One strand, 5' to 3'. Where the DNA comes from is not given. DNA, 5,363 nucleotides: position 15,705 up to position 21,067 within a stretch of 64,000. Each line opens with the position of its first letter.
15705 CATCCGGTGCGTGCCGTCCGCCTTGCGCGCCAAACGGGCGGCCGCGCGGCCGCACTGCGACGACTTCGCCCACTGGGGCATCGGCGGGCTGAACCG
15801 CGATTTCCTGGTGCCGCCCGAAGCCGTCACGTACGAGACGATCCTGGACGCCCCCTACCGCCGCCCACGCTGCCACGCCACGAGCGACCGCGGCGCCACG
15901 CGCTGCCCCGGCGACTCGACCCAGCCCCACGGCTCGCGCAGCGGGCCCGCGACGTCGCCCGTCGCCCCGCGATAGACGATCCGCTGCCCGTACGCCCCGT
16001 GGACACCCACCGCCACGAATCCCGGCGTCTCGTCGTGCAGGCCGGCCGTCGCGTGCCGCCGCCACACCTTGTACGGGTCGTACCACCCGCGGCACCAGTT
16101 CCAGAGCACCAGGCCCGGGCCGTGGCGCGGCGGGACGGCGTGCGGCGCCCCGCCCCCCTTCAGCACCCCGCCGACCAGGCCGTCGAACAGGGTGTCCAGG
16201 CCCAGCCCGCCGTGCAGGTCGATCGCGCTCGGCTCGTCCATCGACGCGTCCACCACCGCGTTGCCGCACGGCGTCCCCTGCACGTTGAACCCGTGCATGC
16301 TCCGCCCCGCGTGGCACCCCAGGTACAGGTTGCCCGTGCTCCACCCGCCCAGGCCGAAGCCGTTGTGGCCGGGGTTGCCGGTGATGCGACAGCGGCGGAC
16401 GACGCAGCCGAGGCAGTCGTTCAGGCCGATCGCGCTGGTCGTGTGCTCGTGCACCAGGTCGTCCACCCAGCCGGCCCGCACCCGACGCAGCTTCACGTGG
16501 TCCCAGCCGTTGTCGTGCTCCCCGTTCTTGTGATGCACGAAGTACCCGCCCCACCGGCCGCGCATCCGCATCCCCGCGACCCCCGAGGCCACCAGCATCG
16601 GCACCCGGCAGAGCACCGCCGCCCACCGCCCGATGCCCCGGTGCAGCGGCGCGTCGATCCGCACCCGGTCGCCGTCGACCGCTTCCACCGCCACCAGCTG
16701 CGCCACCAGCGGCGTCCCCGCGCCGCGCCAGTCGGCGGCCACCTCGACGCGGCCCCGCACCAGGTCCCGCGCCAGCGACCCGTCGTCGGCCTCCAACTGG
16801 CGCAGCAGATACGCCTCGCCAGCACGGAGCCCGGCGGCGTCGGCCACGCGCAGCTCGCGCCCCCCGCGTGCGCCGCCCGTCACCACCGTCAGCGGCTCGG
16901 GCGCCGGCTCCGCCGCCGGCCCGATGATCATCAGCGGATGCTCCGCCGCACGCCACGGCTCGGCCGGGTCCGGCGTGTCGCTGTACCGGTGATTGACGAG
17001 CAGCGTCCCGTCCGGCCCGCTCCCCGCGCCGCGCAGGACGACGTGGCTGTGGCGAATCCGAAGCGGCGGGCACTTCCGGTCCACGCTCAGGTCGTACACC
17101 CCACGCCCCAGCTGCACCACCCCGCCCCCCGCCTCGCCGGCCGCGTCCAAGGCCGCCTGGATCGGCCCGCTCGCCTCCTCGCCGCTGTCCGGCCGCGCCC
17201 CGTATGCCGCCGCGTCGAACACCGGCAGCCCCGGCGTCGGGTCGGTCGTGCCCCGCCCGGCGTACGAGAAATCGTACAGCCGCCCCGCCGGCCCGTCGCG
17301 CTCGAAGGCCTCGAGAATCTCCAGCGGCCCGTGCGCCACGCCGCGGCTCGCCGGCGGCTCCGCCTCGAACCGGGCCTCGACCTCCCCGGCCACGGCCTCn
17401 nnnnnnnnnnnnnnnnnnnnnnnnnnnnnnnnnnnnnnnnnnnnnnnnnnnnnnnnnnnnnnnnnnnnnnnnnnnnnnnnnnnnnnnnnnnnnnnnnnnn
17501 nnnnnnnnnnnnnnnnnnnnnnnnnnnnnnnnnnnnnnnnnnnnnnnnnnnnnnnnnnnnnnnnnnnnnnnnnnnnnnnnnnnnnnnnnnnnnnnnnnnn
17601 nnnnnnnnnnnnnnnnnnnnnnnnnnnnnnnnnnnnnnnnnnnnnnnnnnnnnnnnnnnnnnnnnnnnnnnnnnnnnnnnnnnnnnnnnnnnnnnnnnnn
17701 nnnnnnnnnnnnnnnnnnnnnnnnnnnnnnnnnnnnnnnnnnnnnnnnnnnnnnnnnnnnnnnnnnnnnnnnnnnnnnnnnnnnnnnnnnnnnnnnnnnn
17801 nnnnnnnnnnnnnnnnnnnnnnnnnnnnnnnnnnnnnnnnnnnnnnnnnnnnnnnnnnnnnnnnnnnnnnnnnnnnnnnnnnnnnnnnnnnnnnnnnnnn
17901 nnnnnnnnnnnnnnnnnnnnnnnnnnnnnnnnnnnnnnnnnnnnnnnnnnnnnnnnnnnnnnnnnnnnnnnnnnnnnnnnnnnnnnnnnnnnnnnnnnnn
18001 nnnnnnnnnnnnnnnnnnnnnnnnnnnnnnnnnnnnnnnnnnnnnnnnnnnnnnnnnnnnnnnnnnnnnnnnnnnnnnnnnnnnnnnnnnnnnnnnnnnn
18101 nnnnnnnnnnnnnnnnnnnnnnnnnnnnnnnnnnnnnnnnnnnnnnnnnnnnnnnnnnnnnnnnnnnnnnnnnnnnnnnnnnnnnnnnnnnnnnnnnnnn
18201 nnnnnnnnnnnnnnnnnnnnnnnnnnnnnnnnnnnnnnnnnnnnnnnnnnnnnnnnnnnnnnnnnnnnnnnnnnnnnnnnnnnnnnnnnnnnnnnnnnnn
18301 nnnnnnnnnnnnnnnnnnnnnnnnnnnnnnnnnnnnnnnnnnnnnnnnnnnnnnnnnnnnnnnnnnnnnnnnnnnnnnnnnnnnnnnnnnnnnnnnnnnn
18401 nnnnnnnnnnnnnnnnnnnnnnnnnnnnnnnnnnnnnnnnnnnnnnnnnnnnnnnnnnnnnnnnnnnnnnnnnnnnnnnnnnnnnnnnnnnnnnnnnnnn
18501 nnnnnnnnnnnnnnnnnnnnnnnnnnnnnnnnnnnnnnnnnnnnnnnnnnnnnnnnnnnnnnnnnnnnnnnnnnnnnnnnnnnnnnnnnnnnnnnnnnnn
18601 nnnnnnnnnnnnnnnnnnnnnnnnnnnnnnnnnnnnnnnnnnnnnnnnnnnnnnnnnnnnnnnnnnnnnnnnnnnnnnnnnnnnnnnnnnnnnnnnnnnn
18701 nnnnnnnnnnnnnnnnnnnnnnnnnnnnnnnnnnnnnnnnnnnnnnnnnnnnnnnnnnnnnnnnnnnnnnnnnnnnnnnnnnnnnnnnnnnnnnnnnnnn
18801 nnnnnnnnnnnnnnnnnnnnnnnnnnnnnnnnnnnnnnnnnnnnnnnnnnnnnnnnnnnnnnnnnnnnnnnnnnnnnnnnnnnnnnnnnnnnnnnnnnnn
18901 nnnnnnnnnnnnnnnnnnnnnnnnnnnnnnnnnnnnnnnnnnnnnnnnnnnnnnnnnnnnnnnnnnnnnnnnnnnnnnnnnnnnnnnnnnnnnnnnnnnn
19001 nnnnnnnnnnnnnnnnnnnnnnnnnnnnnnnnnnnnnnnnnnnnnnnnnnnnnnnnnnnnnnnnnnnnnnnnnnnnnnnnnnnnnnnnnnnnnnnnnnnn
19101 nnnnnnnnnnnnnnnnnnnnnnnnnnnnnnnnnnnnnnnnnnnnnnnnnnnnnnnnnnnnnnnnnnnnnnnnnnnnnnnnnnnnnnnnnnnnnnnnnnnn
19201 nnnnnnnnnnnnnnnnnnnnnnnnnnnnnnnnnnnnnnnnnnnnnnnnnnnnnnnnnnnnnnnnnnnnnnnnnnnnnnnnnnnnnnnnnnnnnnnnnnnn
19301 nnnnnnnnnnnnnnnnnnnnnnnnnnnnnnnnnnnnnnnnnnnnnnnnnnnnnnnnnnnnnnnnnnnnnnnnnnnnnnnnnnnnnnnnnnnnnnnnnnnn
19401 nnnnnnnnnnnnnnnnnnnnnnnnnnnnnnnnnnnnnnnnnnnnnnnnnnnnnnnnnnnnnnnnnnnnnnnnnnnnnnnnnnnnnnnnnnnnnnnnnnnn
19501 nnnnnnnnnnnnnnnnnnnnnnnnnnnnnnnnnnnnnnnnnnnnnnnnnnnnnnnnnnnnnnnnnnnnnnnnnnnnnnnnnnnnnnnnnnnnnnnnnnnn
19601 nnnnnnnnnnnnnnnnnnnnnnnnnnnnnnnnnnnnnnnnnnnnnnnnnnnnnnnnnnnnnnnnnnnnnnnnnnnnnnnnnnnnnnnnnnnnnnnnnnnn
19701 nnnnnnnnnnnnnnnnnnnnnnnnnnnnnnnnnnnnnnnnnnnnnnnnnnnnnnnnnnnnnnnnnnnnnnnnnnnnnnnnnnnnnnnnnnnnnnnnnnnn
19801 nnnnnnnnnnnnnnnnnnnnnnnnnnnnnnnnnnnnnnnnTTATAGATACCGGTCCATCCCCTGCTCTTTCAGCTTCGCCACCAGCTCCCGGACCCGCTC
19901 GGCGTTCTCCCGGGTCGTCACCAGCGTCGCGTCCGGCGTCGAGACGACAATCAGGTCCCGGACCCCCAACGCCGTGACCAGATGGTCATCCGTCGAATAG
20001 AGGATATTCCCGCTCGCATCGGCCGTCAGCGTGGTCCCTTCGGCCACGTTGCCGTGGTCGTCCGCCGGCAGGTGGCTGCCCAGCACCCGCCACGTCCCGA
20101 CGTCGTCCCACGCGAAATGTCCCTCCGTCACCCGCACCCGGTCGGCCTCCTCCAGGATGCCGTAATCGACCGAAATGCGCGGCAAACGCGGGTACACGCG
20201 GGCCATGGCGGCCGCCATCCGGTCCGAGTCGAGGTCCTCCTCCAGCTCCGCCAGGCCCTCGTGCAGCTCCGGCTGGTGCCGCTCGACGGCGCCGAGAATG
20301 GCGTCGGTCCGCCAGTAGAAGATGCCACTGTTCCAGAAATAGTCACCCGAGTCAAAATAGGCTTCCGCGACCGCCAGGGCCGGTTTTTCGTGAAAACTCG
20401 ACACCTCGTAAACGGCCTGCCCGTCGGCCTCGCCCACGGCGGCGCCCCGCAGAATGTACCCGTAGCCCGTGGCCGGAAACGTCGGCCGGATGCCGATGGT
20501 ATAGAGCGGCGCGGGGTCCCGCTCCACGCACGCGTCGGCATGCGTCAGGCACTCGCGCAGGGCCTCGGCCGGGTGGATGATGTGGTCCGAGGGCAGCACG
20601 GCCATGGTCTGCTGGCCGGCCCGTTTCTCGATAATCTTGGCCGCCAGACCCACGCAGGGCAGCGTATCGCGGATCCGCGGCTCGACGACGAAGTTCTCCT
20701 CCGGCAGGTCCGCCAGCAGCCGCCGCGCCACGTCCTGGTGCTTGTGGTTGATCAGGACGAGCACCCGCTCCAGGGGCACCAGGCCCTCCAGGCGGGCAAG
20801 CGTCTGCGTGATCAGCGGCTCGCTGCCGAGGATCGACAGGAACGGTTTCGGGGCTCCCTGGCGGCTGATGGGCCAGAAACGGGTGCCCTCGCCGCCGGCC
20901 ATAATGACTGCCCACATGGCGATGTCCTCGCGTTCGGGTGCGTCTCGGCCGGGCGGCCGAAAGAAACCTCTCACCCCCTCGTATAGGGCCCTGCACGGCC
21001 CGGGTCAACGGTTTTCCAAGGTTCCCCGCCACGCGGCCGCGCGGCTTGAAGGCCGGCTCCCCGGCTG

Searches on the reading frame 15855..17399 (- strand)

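Call 94: search_protein_families(library=pfam, proteins=[window:15855-17399:-], max_evalue=0.001)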
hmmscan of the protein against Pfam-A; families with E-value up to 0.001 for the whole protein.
window:15855-17399:- (514 aa): 1 family
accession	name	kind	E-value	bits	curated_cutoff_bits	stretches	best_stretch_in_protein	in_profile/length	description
PF16315.10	DUF4955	-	2e-06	28.5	25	1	368-468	3-105/149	Domain of unknown function (DUF4955)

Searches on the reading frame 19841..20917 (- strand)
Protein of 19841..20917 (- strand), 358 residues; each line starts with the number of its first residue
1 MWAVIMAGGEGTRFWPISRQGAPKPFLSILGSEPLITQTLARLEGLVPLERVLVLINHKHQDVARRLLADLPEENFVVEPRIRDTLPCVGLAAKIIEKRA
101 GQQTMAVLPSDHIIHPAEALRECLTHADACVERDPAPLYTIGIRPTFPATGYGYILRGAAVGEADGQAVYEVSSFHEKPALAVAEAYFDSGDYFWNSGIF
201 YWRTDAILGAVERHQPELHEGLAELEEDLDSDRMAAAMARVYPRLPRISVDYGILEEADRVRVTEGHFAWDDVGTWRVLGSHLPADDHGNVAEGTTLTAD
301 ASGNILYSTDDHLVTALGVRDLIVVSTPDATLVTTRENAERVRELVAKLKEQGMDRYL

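Call 94: search_protein_families(library=pfam, proteins=[window:19841-20917:-], max_evalue=0.001)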
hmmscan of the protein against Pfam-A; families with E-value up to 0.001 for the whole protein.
window:19841-20917:- (358 aa): 4 families
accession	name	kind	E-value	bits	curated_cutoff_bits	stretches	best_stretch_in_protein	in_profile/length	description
PF00483.29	NTP_transferase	-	2.7e-40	138.9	21.2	1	3-278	2-234/245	Nucleotidyl transferase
PF22640.1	ManC_GMP_beta-helix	-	1e-14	54.6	27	1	298-349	5-55/55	MannoseP isomerase/GMP-like beta-helix domain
PF12804.13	NTP_transf_3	-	1.1e-10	42.4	27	1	3-128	1-112/160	MobA-like NTP transferase domain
PF01128.25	IspD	-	2.3e-05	24.7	27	1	2-72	2-66/221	2-C-methyl-D-erythritol 4-phosphate cytidylyltransferase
